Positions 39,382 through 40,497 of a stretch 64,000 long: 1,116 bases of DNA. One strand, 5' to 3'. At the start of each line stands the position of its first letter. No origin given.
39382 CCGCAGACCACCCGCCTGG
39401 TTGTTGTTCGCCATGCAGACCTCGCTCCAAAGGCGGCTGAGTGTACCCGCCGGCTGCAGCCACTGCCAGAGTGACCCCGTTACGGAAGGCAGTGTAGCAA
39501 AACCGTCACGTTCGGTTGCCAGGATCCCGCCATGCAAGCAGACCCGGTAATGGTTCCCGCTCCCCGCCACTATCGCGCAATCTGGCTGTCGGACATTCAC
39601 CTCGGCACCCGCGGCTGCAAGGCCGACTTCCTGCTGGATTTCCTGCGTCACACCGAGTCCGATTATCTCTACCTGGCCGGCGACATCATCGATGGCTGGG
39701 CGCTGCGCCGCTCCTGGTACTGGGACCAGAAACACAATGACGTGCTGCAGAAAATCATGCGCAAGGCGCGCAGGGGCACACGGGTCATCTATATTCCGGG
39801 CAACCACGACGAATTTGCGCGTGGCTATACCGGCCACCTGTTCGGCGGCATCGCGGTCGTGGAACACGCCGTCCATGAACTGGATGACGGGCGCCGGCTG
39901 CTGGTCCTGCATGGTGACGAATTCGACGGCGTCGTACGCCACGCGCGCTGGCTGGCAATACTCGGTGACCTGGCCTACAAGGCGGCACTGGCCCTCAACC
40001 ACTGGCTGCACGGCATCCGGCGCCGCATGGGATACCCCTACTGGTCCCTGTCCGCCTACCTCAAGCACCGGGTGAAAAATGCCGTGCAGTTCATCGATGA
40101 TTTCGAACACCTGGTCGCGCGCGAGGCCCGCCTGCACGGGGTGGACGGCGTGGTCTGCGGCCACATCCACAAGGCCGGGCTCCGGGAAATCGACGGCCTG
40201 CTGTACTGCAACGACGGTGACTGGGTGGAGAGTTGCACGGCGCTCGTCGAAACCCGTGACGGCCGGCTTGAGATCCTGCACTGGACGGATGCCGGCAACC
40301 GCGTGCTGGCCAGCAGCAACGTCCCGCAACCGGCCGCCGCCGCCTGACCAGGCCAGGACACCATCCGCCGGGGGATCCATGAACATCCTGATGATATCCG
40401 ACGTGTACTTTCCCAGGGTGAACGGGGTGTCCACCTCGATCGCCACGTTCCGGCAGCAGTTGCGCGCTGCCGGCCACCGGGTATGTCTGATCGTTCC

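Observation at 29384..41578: Dense lipid-remodelling cluster with Pho-box-like sites: candidate phosphate-starvation glycolipid switch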

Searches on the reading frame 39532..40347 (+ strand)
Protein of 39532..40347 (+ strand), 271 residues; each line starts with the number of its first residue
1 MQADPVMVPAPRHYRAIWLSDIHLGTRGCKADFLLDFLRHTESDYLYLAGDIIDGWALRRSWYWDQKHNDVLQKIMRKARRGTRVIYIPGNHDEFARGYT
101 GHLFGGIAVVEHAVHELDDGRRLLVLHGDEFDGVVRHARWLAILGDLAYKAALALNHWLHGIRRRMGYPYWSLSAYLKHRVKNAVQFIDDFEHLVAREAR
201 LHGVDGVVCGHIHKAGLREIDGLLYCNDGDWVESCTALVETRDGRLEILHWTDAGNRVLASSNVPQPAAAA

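Call 7: search_protein_families(library=pfam, proteins=[window:39532-40347:+], max_evalue=0.01)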
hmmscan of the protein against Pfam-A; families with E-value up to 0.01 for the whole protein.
window:39532-40347:+ (271 aa): 2 families
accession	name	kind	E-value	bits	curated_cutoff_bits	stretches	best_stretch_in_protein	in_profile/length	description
PF12850.12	Metallophos_2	-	2.9e-10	40.8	27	2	17-131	4-92/154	Calcineurin-like phosphoesterase superfamily domain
PF00149.33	Metallophos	-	2.2e-08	35.2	21.5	1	17-214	4-190/191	Calcineurin-like phosphoesterase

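Call 8: search_protein_families(library=ncbifam, proteins=[window:39532-40347:+], max_evalue=0.001)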
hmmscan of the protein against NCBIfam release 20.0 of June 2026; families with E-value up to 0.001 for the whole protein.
window:39532-40347:+ (271 aa): 4 families
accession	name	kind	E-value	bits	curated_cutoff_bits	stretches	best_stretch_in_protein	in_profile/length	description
TIGR01854.1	lipid_A_lpxH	equivalog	9.6e-09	34.9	190.35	1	17-241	2-227/231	UDP-2,3-diacylglucosamine diphosphatase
NF003743.0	PRK05340.1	equivalog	4.7e-08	32.5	134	1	16-219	4-204/242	UDP-2,3-diacylglucosamine diphosphatase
NF003118.0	PRK04036.1-3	equivalog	9.2e-08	31.5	445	1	13-94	225-320/481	DNA-directed DNA polymerase II small subunit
TIGR00040.1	yfcE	subfamily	3.7e-05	23.8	56.25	0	194-230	97-133/158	YfcE family phosphodiesterase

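Call 10: find_homologous_proteins(query=window:39550-40347:+, max_evalue=0.00001)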
Query window:39550-40347:+ (265 aa): 8000 proteins with E <= 0.00001 among 8000 candidates; the best 120 are listed.
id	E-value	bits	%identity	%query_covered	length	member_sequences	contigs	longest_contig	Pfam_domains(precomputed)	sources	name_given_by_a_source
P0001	1.0e-180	617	100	100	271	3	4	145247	PF12850.13,PF00149.34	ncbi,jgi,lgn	-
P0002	8.5e-159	546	88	99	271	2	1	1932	PF12850.13,PF00149.34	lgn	-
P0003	1.1e-146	506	81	99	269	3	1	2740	PF12850.13,PF00149.34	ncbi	-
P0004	4.8e-142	491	79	99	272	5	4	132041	PF12850.13,PF00149.34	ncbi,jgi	jgi:UDP-2,3-diacylglucosamine pyrophosphatase LpxH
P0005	2.9e-141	488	79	98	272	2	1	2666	PF12850.13,PF00149.34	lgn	-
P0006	2.9e-140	485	79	97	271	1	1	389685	PF12850.13,PF00149.34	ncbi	ncbi:MAG: UDP-2,3-diacylglucosamine diphosphatase [Pseudomonadota bacterium]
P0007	8.7e-140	483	75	98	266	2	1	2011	PF12850.13,PF00149.34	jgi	jgi:UDP-2,3-diacylglucosamine pyrophosphatase LpxH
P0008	3.0e-139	481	77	98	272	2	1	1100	PF12850.13,PF00149.34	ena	-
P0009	3.5e-139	481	78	98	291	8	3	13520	PF12850.13,PF00149.34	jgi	jgi:UDP-2,3-diacylglucosamine pyrophosphatase LpxH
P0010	2.2e-138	479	77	98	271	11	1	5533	PF12850.13,PF00149.34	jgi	jgi:UDP-2,3-diacylglucosamine pyrophosphatase LpxH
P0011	3.3e-138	478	77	98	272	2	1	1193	PF12850.13,PF00149.34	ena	-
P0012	4.1e-138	478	78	97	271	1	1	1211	PF12850.13,PF00149.34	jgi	jgi:UDP-2,3-diacylglucosamine pyrophosphatase LpxH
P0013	1.5e-137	476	75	98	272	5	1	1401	PF12850.13,PF00149.34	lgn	-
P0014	2.4e-137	475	78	97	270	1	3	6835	PF12850.13,PF00149.34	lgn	-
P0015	3.9e-137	474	76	97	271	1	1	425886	PF12850.13,PF00149.34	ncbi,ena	-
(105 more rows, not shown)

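Call 12: find_encoding_contigs(protein=P0001, flank=10000, max_places=4)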
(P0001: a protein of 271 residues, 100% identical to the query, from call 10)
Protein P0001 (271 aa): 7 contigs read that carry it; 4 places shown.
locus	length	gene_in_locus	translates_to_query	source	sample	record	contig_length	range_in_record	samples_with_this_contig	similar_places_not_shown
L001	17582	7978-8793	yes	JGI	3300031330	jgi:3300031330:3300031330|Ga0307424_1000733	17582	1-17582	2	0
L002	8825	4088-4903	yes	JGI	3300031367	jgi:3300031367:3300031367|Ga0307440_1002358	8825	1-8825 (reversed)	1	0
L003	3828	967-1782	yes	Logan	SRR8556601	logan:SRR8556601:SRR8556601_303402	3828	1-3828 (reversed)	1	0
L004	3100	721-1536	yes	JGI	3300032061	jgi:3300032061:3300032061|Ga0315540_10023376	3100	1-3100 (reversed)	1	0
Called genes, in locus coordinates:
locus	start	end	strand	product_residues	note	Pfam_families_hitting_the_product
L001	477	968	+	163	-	PF01864:CarS-like (weak)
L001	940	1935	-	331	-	PF00149:Metallophos, PF12850:Metallophos_2 (weak)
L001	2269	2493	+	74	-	-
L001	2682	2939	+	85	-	PF00462:Glutaredoxin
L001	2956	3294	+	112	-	PF08850:DUF1820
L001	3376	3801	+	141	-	-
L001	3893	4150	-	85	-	-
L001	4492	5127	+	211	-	PF01625:PMSR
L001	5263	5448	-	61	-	-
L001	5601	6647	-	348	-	PF13439:Glyco_transf_4, PF13579:Glyco_trans_4_4 (faint), PF00534:Glycos_transf_1, PF13692:Glyco_trans_1_4, PF20706:GT4-conflict (weak)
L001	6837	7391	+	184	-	PF01569:PAP2, PF14378:PAP2_3 (weak)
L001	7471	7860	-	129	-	PF01219:DAGK_prokar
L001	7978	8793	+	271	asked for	PF00149:Metallophos, PF12850:Metallophos_2 (faint)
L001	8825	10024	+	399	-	PF20706:GT4-conflict (weak), PF13439:Glyco_transf_4, PF13579:Glyco_trans_4_4, PF00534:Glycos_transf_1, PF13692:Glyco_trans_1_4, PF13524:Glyco_trans_1_2 (weak)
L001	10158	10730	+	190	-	-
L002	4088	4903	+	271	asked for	PF00149:Metallophos, PF12850:Metallophos_2 (faint)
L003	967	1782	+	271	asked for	PF00149:Metallophos, PF12850:Metallophos_2 (faint)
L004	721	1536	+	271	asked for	PF00149:Metallophos, PF12850:Metallophos_2 (faint)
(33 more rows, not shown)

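Call 16: search_solved_structures(query=window:39550-40347:+, max_evalue=0.01, show_alignments=1)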
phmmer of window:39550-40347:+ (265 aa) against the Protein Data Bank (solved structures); distinct sequences matched with E-value up to 0.01: 1.
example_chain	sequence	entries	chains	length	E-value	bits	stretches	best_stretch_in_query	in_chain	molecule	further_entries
5b49_A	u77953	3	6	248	1.6e-06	31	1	11-216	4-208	UDP-2,3-diacylglucosamine hydrolase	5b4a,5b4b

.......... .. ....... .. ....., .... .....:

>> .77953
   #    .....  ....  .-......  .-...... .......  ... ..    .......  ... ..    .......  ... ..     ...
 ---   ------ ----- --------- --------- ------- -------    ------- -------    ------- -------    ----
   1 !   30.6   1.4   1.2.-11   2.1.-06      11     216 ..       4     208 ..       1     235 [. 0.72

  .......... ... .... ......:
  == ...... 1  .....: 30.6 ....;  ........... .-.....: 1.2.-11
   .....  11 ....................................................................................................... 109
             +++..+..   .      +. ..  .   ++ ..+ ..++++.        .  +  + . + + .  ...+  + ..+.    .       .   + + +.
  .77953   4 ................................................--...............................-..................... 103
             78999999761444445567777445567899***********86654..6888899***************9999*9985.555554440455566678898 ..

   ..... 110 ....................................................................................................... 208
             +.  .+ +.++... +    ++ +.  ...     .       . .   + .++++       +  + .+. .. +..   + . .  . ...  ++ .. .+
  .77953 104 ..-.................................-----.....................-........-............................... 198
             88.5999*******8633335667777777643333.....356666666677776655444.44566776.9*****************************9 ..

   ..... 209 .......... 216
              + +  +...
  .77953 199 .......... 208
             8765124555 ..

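Call 18: find_encoding_contigs(protein=P0004, flank=10000, max_places=2)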
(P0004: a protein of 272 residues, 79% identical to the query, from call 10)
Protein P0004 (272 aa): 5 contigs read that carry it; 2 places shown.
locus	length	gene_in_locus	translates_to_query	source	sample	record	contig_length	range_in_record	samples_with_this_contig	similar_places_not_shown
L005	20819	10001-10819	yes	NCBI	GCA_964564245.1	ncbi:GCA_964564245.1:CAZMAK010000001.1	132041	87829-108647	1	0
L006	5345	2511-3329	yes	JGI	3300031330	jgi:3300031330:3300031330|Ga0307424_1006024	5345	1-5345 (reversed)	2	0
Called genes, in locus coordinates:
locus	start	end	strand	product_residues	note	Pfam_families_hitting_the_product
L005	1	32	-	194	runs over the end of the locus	PF06736:TMEM175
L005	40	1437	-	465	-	PF00072:Response_reg, PF00158:Sigma54_activat, PF14532:Sigma54_activ_2, PF07728:AAA_5 (weak), PF25601:AAA_lid_14, PF02954:HTH_8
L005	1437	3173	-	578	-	PF00672:HAMP, PF00512:HisKA, PF02518:HATPase_c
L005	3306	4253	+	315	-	PF08238:Sel1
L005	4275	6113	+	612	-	PF00916:Sulfate_transp, PF01740:STAS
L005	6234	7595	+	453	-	PF00654:Voltage_CLC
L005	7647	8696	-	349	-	PF13439:Glyco_transf_4, PF13579:Glyco_trans_4_4 (weak), PF00534:Glycos_transf_1, PF13692:Glyco_trans_1_4, PF20706:GT4-conflict (weak)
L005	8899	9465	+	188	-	PF14378:PAP2_3 (weak), PF01569:PAP2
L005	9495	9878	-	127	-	PF01219:DAGK_prokar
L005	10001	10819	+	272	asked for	PF00149:Metallophos (weak), PF12850:Metallophos_2 (faint)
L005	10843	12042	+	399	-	PF13439:Glyco_transf_4, PF13579:Glyco_trans_4_4, PF20706:GT4-conflict (weak), PF00534:Glycos_transf_1, PF13692:Glyco_trans_1_4, PF13524:Glyco_trans_1_2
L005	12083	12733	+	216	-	-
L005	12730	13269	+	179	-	PF00578:AhpC-TSA, PF08534:Redoxin, PF00085:Thioredoxin (weak), PF13098:Thioredoxin_2 (faint), PF13905:Thioredoxin_8 (weak)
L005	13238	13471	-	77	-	-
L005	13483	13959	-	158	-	PF00300:His_Phos_1 (weak)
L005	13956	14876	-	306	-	PF12146:Hydrolase_4, PF00561:Abhydrolase_1, PF12697:Abhydrolase_6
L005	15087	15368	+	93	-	-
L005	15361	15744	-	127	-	-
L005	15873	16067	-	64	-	-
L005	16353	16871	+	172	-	PF13511:DUF4124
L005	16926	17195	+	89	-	PF04359:DUF493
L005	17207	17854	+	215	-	PF21948:LplA-B_cat, PF03099:BPL_LplA_LipB (faint)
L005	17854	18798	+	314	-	PF16881:LIAS_N (faint), PF04055:Radical_SAM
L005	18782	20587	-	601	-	PF00072:Response_reg, PF00990:GGDEF, PF00563:EAL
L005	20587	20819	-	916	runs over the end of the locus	PF17152:CHASE8, PF00672:HAMP (faint), PF00512:HisKA, PF02518:HATPase_c, PF00072:Response_reg, PF01627:Hpt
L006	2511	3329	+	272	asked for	PF00149:Metallophos (weak), PF12850:Metallophos_2 (faint)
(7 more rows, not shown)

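Call 19: find_encoding_contigs(protein=P0006, flank=10000, max_places=2)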
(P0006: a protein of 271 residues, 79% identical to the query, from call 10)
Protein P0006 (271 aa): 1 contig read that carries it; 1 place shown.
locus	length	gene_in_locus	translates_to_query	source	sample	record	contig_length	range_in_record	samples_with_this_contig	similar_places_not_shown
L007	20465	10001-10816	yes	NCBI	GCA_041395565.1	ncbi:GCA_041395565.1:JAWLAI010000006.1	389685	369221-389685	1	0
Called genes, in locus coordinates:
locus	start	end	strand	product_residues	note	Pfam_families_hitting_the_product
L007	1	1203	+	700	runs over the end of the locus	PF13089:PP_kinase_N, PF02503:PP_kinase, PF17941:PP_kinase_C_1, PF13091:PLDc_2 (faint), PF13090:PP_kinase_C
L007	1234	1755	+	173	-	PF00300:His_Phos_1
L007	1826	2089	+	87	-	PF00462:Glutaredoxin, PF13417:GST_N_3 (weak)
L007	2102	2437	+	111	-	PF08850:DUF1820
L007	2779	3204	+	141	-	-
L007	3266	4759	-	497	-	PF00939:Na_sulph_symp, PF03600:CitMHS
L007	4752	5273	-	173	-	-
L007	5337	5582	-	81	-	-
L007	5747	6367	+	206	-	PF01625:PMSR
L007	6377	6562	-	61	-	-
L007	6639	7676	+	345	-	PF08240:ADH_N, PF00107:ADH_zinc_N, PF13602:ADH_zinc_N_2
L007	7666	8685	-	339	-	PF13439:Glyco_transf_4, PF13579:Glyco_trans_4_4 (weak), PF00534:Glycos_transf_1, PF13692:Glyco_trans_1_4, PF20706:GT4-conflict (weak)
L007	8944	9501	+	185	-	PF01569:PAP2, PF14360:PAP2_C (faint), PF14378:PAP2_3 (weak)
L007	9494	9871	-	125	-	PF01219:DAGK_prokar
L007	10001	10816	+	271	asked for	PF00149:Metallophos, PF12850:Metallophos_2 (faint)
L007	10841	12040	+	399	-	PF13439:Glyco_transf_4, PF13579:Glyco_trans_4_4, PF20706:GT4-conflict, PF00534:Glycos_transf_1, PF13692:Glyco_trans_1_4, PF13524:Glyco_trans_1_2 (weak)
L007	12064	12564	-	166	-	PF03928:HbpS-like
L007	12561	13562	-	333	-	PF06267:DUF1028, PF13432:TPR_16 (weak)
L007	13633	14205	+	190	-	-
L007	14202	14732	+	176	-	PF08534:Redoxin, PF00578:AhpC-TSA, PF00085:Thioredoxin (weak), PF13098:Thioredoxin_2 (faint), PF13905:Thioredoxin_8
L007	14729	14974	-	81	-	-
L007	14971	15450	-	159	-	PF00300:His_Phos_1 (weak)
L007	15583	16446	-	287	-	-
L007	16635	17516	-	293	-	PF00561:Abhydrolase_1, PF12146:Hydrolase_4, PF12697:Abhydrolase_6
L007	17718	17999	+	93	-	-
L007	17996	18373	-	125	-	-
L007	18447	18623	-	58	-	-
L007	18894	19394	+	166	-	PF13511:DUF4124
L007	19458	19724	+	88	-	PF04359:DUF493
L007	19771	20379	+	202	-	PF21948:LplA-B_cat, PF03099:BPL_LplA_LipB (weak)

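Call 20: find_encoding_contigs(protein=P0015, flank=10000, max_places=2)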
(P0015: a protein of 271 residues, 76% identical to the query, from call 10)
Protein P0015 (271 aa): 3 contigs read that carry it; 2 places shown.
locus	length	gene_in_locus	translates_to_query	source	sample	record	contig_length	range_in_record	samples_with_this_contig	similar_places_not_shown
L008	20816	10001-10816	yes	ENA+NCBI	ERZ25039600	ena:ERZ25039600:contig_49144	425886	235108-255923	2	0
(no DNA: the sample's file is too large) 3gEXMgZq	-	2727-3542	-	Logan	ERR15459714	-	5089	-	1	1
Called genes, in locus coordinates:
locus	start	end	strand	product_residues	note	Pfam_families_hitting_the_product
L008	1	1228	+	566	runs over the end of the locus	PF07885:Ion_trans_2 (weak), PF02254:TrkA_N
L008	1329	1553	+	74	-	-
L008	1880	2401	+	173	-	PF00300:His_Phos_1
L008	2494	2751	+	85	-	PF00462:Glutaredoxin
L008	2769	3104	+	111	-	PF08850:DUF1820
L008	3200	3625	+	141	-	-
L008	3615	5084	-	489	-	PF00939:Na_sulph_symp, PF03600:CitMHS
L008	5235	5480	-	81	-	-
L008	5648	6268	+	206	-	PF01625:PMSR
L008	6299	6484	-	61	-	-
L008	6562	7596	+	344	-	PF08240:ADH_N, PF00107:ADH_zinc_N, PF13602:ADH_zinc_N_2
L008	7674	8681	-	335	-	PF13439:Glyco_transf_4, PF13579:Glyco_trans_4_4 (weak), PF00534:Glycos_transf_1, PF13692:Glyco_trans_1_4, PF20706:GT4-conflict (weak)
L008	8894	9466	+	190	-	PF14378:PAP2_3 (weak), PF01569:PAP2, PF14360:PAP2_C (faint)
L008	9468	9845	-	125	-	PF01219:DAGK_prokar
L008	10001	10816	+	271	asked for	PF00149:Metallophos, PF12850:Metallophos_2 (faint)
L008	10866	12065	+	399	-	PF13439:Glyco_transf_4, PF13579:Glyco_trans_4_4, PF20706:GT4-conflict (weak), PF00534:Glycos_transf_1, PF13692:Glyco_trans_1_4, PF13524:Glyco_trans_1_2 (weak)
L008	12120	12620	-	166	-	PF03928:HbpS-like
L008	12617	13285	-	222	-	PF06267:DUF1028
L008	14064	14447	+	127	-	-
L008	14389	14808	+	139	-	PF00578:AhpC-TSA, PF08534:Redoxin, PF00085:Thioredoxin, PF13098:Thioredoxin_2 (weak), PF13905:Thioredoxin_8 (weak)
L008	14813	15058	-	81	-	-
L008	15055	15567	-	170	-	PF00300:His_Phos_1 (weak)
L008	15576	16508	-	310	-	PF00561:Abhydrolase_1, PF12146:Hydrolase_4, PF12697:Abhydrolase_6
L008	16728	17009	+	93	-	-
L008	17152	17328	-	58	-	-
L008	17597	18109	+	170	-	PF13511:DUF4124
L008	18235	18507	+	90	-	PF04359:DUF493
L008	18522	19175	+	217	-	PF21948:LplA-B_cat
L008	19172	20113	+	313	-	PF16881:LIAS_N (weak), PF04055:Radical_SAM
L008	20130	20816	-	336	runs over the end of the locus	PF24827:AstE_AspA_cat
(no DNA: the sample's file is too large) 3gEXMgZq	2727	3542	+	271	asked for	PF00149:Metallophos, PF12850:Metallophos_2 (faint)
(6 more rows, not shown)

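Call 27: find_related_loci(query=A3, collection=genome_contigs, flank=6000)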
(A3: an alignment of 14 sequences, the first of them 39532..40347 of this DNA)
Query A3 (271 aa) in genome_contigs; peptide patterns used: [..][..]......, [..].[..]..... (x = any residue, [..] = any of these).
600 stretches matched a pattern (row limit reached: there are more); 590 encode a relative of the query (tblastn E <= 1e-3); the best 80 are kept; 80 distinct loci.
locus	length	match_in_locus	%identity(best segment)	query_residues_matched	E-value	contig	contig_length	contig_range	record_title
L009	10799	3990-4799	66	5-269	2e-122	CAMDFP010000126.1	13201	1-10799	MAG: Asaia bogorensis isolate MoH-23oct19-153 genome assembly, contig: MoH-23oct19-C6621, whole genome shotgun sequence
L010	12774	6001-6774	69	11-269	3e-121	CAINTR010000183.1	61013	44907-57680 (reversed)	MAG: uncultured Magnetospirillum sp. isolate VK2_bin-0414 genome assembly, contig: bin-0414:183/223, whole genome shotgu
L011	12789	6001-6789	70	1-267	3e-121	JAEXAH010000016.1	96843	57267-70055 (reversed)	MAG: Proteobacteria bacterium isolate OH_SFB_238 k127_94933, whole genome shotgun sequence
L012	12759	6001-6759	66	2-253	2e-115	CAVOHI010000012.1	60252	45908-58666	MAG: uncultured Alphaproteobacteria bacterium isolate MFD00125.bin.2.52 genome assembly, contig: contig_16102, whole gen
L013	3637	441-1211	65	8-268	1e-117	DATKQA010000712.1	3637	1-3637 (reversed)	MAG TPA_asm: Candidatus Sulfotelmatobacter sp. isolate SMAG_U14805 k141_4494776, whole genome shotgun sequence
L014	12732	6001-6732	70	8-251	1e-115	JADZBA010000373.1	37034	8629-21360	MAG: Alphaproteobacteria bacterium isolate SJ646 c_000000654916, whole genome shotgun sequence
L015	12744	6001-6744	67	6-253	9e-116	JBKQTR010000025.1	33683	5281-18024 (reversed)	MAG: Stellaceae bacterium isolate MHr2D2E2F__bin_5 MHr2D2E2F_000000013371, whole genome shotgun sequence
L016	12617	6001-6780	63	12-271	6e-115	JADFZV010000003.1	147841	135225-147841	MAG: Alphaproteobacteria bacterium isolate nKLKbin1 nKLK_bin1_NODE_3_length_147841_cov_4.154975, whole genome shotgun se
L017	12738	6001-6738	69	8-253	5e-115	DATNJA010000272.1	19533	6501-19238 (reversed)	MAG TPA_asm: Candidatus Udaeobacter sp. isolate SMAG_U11387 k141_1015428, whole genome shotgun sequence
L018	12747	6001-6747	69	7-252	4e-114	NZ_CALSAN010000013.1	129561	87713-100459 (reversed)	MAG: Ferrovibrio terrae isolate JJ-MO2A6-331-3-m1-bin361 JJ-MO2A6-331-C41, whole genome shotgun sequence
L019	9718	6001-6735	70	9-253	3e-114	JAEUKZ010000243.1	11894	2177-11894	MAG: Alphaproteobacteria bacterium isolate new MAG-108 k141_192365, whole genome shotgun sequence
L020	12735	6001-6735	67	8-252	5e-114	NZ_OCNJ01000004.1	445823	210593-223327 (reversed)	Caenispirillum bisanense strain USBA 140, whole genome shotgun sequence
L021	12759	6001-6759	68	11-265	1e-113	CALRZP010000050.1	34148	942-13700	MAG: Asaia bogorensis isolate JJ-MAC3-364-1-m1-bin333 genome assembly, contig: JJ-MAC3-364-C74, whole genome shotgun seq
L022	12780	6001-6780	64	6-265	2e-113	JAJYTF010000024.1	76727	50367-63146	MAG: Proteobacteria bacterium isolate DX1.bin89 NODE_413_length_76727_cov_7.114674, whole genome shotgun sequence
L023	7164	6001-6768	64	10-269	2e-113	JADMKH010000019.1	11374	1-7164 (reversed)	MAG: Thiobacillus sp. isolate MAG_95 NODE_3352_length_11374_cov_4.683806, whole genome shotgun sequence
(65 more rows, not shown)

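Call 33: find_related_loci(query=window:39532-40347:+, collection=metagenome_contigs, flank=4000)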
Query window:39532-40347:+ (271 aa) in metagenome_contigs; peptide patterns used: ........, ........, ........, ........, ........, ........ (x = any residue, [..] = any of these).
600 stretches matched a pattern (row limit reached: there are more); 587 encode a relative of the query (tblastn E <= 1e-3); the best 80 are kept; 80 distinct loci.
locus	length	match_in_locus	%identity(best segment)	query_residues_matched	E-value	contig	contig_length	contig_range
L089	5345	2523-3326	79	9-271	4e-143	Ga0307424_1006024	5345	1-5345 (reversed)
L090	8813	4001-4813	75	1-270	2e-139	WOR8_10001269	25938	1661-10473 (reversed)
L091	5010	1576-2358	71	11-271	1e-129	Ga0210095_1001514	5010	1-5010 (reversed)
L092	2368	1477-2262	69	4-265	3e-127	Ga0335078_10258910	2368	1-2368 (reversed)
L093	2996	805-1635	66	1-271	6e-124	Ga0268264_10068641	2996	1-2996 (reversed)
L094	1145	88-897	66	7-268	7e-129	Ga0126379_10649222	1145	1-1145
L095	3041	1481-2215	71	7-251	4e-121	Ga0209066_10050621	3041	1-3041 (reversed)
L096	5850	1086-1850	67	14-268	2e-117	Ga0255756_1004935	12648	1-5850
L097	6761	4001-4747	66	5-253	2e-116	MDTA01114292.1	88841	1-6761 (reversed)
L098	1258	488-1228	68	5-251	7e-127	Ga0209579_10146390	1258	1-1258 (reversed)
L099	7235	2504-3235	69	8-251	3e-116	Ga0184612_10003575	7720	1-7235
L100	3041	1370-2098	70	9-251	4e-119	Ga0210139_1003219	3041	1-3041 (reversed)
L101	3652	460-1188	70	9-251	1e-117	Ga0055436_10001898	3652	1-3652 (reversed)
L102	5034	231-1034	64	8-268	2e-115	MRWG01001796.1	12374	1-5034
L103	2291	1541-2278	66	7-252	1e-120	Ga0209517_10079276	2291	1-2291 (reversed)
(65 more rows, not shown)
